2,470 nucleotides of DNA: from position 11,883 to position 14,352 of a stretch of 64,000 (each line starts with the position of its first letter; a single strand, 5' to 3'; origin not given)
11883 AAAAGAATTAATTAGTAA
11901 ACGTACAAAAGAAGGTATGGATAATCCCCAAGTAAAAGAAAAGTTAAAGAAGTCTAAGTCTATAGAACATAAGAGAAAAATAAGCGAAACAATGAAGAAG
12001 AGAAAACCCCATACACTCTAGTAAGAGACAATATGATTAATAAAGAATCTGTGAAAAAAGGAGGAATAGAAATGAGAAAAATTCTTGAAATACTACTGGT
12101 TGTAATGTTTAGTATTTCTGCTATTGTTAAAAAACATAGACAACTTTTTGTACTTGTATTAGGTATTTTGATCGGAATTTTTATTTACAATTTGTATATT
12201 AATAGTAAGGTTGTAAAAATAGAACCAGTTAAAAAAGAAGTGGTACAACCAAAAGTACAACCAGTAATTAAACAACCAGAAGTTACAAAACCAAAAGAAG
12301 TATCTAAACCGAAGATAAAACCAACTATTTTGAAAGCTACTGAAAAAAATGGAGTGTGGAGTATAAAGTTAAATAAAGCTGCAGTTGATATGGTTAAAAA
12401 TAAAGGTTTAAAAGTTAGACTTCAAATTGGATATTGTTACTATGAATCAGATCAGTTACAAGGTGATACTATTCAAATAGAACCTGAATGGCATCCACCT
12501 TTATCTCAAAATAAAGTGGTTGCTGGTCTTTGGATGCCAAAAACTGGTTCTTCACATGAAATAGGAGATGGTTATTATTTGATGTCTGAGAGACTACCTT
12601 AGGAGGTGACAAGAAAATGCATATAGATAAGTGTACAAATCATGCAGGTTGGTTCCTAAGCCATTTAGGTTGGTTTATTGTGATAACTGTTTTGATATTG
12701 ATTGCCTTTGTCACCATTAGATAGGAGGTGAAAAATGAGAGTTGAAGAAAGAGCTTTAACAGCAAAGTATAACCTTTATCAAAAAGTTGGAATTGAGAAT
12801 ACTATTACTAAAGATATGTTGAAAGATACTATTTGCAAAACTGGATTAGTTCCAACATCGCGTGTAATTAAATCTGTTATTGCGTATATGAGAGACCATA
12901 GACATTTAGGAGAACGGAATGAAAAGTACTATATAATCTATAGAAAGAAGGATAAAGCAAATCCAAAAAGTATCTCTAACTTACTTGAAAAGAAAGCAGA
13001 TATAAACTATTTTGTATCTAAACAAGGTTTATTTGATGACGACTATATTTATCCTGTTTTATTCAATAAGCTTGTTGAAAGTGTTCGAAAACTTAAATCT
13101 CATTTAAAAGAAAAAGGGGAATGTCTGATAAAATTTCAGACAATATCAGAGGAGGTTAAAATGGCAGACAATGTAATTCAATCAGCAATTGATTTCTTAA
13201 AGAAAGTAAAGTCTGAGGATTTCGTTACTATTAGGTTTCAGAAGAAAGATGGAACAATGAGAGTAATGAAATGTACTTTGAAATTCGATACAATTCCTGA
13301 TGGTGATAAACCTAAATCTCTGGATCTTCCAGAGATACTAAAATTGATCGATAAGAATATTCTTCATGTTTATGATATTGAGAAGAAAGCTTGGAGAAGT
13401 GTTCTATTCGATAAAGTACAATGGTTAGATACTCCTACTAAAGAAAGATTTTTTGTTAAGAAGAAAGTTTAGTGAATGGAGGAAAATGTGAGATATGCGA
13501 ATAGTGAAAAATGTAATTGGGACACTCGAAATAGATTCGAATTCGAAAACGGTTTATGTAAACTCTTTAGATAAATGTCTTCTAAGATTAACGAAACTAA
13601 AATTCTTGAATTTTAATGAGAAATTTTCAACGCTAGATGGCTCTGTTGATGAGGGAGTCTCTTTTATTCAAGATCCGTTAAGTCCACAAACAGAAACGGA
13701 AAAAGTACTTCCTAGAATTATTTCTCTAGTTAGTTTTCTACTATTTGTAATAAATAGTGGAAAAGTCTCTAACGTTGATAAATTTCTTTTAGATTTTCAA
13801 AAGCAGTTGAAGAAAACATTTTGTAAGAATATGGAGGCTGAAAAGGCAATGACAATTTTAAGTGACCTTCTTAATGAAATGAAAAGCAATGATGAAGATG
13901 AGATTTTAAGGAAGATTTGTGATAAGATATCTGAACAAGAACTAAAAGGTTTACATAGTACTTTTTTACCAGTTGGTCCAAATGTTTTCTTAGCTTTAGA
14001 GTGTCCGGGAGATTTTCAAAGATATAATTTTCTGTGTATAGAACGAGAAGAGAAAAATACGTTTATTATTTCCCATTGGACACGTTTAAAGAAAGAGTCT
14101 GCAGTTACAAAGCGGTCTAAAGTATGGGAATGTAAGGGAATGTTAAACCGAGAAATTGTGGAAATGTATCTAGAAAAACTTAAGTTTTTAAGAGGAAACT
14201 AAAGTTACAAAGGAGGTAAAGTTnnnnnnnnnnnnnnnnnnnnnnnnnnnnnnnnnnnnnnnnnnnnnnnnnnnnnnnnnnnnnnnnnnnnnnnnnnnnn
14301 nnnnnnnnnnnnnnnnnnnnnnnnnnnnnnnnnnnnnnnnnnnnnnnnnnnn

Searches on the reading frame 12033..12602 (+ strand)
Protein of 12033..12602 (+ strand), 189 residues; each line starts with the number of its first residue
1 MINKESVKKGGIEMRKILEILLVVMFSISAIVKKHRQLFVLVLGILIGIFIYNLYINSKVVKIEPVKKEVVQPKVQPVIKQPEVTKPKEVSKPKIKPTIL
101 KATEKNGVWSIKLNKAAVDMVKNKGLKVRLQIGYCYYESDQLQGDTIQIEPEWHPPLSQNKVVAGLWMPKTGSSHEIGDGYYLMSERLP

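Call 58: find_encoding_contigs(protein=window:12033-12602:+, flank=10000, max_places=4)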
Protein window:12033-12602:+ (189 aa): no gene with exactly this product is on record in the collection.

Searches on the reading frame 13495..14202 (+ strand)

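Call 26: search_protein_families(library=pfam, proteins=[window:13495-14202:+], max_evalue=1)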
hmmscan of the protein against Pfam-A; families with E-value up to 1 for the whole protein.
window:13495-14202:+ (235 aa): 2 families
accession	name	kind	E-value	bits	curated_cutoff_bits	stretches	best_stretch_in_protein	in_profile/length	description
PF20285.3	CTD9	-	0.077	14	27.9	1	99-151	19-71/113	C-terminal domain 9 of the ABC-three component (ABC-3C) systems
PF16065.10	DUF4807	-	0.13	12.4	27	1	99-151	5-58/126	Domain of unknown function (DUF4807)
